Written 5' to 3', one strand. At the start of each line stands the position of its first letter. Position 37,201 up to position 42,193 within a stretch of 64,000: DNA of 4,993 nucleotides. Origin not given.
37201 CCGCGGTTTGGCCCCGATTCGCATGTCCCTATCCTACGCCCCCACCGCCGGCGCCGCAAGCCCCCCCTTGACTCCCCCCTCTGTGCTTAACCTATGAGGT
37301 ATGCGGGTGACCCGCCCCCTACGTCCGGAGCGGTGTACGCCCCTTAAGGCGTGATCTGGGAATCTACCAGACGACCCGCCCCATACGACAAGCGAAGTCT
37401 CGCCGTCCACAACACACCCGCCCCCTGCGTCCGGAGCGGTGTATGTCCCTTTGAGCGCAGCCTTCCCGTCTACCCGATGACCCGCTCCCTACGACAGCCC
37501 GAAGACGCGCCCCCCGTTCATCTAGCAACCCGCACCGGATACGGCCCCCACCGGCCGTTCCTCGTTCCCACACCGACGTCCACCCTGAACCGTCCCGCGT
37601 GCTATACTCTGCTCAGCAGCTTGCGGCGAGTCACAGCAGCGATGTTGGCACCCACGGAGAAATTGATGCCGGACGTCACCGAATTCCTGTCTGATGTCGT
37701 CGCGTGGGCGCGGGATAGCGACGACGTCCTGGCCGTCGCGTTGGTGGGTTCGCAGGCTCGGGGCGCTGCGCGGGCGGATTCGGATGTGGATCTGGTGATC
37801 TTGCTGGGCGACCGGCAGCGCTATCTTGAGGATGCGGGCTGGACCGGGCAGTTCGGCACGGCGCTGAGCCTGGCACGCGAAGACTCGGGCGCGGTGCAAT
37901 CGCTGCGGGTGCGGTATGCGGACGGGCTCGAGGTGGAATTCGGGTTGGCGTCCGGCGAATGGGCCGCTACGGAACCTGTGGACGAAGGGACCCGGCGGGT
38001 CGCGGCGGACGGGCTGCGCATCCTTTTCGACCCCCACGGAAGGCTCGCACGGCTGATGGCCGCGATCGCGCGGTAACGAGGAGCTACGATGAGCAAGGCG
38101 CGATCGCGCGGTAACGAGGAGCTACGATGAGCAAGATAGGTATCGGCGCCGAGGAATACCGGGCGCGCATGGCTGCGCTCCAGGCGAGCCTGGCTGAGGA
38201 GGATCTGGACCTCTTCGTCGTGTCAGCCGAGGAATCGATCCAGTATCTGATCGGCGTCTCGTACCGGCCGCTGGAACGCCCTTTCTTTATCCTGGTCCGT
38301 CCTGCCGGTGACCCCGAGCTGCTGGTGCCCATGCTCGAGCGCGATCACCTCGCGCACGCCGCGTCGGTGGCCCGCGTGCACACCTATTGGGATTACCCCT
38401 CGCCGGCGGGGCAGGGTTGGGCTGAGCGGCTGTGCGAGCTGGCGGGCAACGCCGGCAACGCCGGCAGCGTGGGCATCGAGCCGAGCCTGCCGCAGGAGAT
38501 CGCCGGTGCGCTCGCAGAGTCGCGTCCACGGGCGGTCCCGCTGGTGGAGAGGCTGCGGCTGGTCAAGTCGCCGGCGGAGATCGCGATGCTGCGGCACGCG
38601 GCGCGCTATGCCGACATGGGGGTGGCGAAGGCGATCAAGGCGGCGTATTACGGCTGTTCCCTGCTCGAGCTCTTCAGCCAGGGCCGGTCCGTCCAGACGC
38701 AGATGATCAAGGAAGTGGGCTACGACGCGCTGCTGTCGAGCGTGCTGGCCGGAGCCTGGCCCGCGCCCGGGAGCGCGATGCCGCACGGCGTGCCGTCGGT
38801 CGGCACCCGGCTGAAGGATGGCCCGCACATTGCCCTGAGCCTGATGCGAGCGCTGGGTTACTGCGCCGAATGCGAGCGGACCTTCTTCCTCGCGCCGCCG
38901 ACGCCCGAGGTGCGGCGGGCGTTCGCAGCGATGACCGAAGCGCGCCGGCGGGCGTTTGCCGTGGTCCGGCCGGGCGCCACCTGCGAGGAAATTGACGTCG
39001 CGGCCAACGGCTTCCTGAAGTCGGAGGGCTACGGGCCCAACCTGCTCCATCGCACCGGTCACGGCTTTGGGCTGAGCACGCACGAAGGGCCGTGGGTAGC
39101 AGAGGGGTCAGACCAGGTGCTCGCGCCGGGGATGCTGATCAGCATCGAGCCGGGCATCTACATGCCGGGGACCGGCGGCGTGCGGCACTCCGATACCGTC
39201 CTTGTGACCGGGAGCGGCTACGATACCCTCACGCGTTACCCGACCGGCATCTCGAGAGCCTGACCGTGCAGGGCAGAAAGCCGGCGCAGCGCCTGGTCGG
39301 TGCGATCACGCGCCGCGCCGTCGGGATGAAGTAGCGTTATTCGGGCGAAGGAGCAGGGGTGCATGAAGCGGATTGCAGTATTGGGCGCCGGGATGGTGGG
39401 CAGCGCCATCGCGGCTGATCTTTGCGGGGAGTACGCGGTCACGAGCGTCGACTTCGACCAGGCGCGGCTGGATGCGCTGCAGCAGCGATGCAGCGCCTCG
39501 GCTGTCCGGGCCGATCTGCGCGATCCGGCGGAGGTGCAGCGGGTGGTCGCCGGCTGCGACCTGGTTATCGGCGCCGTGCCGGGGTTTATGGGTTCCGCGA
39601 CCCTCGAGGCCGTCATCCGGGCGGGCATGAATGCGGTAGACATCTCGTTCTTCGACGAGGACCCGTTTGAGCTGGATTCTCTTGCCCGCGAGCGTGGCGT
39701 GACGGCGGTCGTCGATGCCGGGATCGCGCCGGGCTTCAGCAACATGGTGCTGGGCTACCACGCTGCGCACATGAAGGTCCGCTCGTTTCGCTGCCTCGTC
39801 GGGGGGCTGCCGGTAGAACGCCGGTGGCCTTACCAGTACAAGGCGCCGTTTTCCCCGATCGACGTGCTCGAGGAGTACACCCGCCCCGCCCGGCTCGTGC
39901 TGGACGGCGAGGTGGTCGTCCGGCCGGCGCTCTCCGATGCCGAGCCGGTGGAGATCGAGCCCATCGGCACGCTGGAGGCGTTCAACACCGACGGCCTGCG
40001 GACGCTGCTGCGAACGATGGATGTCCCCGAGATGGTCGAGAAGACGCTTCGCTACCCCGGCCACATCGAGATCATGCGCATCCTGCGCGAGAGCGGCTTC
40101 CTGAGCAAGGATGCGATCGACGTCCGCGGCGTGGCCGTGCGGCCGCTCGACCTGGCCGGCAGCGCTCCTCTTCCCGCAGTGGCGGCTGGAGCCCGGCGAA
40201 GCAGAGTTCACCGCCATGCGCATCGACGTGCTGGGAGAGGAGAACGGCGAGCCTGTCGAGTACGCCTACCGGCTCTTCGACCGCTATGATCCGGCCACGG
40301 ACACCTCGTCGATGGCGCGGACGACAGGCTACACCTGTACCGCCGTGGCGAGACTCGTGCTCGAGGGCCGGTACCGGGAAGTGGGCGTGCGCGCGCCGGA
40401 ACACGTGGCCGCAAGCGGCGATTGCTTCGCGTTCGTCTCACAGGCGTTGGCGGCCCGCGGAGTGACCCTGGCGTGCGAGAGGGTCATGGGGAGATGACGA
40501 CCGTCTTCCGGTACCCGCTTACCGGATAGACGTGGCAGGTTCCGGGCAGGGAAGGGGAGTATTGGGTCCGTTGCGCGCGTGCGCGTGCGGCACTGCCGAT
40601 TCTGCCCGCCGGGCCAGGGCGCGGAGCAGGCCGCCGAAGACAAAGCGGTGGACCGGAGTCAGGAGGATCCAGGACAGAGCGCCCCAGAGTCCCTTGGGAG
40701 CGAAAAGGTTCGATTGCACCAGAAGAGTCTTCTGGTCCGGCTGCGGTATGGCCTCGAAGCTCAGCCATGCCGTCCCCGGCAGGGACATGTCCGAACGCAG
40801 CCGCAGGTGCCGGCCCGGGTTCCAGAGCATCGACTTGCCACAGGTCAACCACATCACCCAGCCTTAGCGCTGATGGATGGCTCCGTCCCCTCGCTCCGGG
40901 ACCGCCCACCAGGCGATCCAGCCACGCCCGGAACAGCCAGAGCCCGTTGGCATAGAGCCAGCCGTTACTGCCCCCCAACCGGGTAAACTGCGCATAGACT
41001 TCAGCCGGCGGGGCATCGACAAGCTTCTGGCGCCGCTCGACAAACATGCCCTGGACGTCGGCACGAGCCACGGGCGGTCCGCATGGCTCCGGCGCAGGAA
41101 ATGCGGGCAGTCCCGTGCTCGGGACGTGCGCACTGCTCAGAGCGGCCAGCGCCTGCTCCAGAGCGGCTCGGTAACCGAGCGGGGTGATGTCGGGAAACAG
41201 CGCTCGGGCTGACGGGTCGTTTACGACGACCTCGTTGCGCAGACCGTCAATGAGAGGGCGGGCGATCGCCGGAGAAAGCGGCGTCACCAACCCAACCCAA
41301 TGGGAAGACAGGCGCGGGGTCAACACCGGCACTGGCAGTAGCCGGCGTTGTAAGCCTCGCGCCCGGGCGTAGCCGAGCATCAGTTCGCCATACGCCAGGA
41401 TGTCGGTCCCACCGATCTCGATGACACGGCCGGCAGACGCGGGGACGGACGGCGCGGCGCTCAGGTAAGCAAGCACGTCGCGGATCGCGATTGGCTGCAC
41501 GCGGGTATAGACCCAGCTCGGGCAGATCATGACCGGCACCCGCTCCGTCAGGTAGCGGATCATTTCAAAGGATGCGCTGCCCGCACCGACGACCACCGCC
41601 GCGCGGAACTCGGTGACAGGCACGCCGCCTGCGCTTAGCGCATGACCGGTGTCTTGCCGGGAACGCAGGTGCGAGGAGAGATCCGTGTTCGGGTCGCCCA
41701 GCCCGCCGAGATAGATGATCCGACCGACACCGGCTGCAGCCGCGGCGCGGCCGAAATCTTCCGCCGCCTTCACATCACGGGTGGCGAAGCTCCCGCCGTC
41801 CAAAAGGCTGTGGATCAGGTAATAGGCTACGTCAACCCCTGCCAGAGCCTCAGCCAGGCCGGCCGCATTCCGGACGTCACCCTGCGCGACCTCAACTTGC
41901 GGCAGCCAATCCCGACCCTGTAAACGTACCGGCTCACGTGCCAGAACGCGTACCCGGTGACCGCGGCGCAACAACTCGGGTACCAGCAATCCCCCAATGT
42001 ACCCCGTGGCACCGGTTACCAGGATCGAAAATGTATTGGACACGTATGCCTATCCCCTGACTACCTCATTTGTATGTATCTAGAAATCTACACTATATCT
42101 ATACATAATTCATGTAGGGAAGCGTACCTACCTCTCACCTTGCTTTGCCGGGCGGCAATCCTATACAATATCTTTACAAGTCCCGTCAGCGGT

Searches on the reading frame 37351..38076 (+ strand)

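Call 40: search_protein_families(library=pfam, proteins=[window:37351-38076:+], max_evalue=0.00001)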
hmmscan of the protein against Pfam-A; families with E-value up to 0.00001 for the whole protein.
window:37351-38076:+ (241 aa): 2 families
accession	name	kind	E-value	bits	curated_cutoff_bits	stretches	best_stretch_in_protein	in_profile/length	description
PF04439.18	Adenyl_transf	-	4.9e-08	32.9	22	1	110-192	5-97/279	Streptomycin adenylyltransferase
PF01909.29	NTP_transf_2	-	2.1e-06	28.5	21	1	124-156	13-44/93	Nucleotidyltransferase domain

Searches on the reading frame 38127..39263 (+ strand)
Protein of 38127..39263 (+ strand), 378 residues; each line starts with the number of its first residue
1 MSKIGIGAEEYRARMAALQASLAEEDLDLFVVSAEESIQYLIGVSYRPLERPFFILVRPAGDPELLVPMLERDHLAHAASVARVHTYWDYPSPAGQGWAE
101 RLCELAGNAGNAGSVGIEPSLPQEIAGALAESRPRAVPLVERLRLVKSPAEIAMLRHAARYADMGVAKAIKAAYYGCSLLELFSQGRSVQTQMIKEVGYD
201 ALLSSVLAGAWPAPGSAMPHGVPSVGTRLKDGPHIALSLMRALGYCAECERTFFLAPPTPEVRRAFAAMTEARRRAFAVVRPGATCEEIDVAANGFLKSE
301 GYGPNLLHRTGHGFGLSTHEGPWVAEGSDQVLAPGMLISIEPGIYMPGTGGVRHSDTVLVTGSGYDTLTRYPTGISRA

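Call 40: search_protein_families(library=pfam, proteins=[window:38127-39263:+], max_evalue=0.00001)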
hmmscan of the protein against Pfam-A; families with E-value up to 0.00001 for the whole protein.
window:38127-39263:+ (378 aa): 2 families
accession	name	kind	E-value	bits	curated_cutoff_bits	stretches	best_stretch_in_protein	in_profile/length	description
PF00557.29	Peptidase_M24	-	5.6e-41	141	23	1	154-361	2-207/208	Metallopeptidase family M24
PF01321.24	Creatinase_N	-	5.6e-10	40.3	22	1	14-145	1-127/128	Creatinase/Prolidase N-terminal domain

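Call 68: find_homologous_proteins(query=window:38127-39263:+, max_evalue=1e-60)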
Query window:38127-39263:+ (378 aa): 1011 proteins with E <= 1e-60 among 8000 candidates; the best 120 are listed.
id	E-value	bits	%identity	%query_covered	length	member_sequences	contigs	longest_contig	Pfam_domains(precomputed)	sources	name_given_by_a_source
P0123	2.4e-249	845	100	100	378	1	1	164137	PF01321.25,PF00557.30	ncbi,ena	-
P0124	4.7e-213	725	85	100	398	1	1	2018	PF01321.25,PF00557.30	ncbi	-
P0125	2.1e-183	628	76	98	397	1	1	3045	PF01321.25,PF00557.30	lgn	-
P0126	2.5e-182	624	73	98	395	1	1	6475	PF01321.25,PF00557.30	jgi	jgi:Xaa-Pro dipeptidase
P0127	4.7e-182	623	74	98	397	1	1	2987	PF01321.25,PF00557.30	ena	-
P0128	8.0e-178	609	73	99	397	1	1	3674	PF01321.25,PF00557.30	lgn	-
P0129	1.3e-177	609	73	99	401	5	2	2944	PF01321.25,PF00557.30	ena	-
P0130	1.2e-176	605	72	99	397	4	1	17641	PF01321.25,PF00557.30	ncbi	-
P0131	3.2e-176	604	73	99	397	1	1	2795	PF01321.25,PF00557.30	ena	-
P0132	4.3e-176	604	72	98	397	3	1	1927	PF01321.25,PF00557.30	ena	-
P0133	5.1e-175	600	73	98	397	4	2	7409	PF01321.25,PF00557.30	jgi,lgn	jgi:Xaa-Pro dipeptidase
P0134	8.4e-175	599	73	98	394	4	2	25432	PF01321.25,PF00557.30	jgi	jgi:Xaa-Pro dipeptidase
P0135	9.7e-175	599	72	98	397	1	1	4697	PF01321.25,PF00557.30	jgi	jgi:Xaa-Pro dipeptidase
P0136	3.1e-174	598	73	99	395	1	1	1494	PF01321.25,PF00557.30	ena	-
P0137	6.0e-174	597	71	99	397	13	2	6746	PF01321.25,PF00557.30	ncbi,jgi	ncbi:MAG: Xaa-Pro peptidase family protein [Anaerolineae bacterium]|jgi:Xaa-Pro dipeptidase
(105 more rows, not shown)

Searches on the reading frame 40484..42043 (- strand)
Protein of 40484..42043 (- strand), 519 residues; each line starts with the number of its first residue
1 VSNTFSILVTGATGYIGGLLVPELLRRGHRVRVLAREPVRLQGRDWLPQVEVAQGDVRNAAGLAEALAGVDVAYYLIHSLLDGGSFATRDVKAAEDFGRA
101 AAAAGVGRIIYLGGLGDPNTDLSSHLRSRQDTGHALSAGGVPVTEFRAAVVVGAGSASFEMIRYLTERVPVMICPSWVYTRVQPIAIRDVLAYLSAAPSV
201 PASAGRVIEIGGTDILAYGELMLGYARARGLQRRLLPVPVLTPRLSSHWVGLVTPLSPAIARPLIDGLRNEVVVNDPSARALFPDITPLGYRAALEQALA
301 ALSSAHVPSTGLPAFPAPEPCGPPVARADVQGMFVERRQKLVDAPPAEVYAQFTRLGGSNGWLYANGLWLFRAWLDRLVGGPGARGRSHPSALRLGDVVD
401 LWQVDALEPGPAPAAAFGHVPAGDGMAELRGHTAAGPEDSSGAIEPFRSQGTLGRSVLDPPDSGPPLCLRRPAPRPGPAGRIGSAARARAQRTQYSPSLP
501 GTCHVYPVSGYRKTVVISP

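Call 40: search_protein_families(library=pfam, proteins=[window:40484-42043:-], max_evalue=0.00001)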
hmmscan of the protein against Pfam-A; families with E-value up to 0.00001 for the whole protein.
window:40484-42043:- (519 aa): 5 families
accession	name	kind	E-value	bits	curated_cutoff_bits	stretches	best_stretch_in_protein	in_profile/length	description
PF13460.12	NAD_binding_10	-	5.3e-16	59.4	27.2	1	11-117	1-101/184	NAD(P)H-binding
PF05368.20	NmrA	-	1.8e-14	54.5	27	1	6-111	4-104/298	NmrA-like family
PF01370.27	Epimerase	-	2.3e-09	37.4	20.9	1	7-113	1-114/240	NAD dependent epimerase/dehydratase family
PF11066.14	DUF2867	-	5e-08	33.8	27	1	334-410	7-85/142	Protein of unknown function (DUF2867)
PF01073.25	3Beta_HSD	-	7.8e-06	25.6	22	0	8-110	1-112/280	3-beta hydroxysteroid dehydrogenase/isomerase family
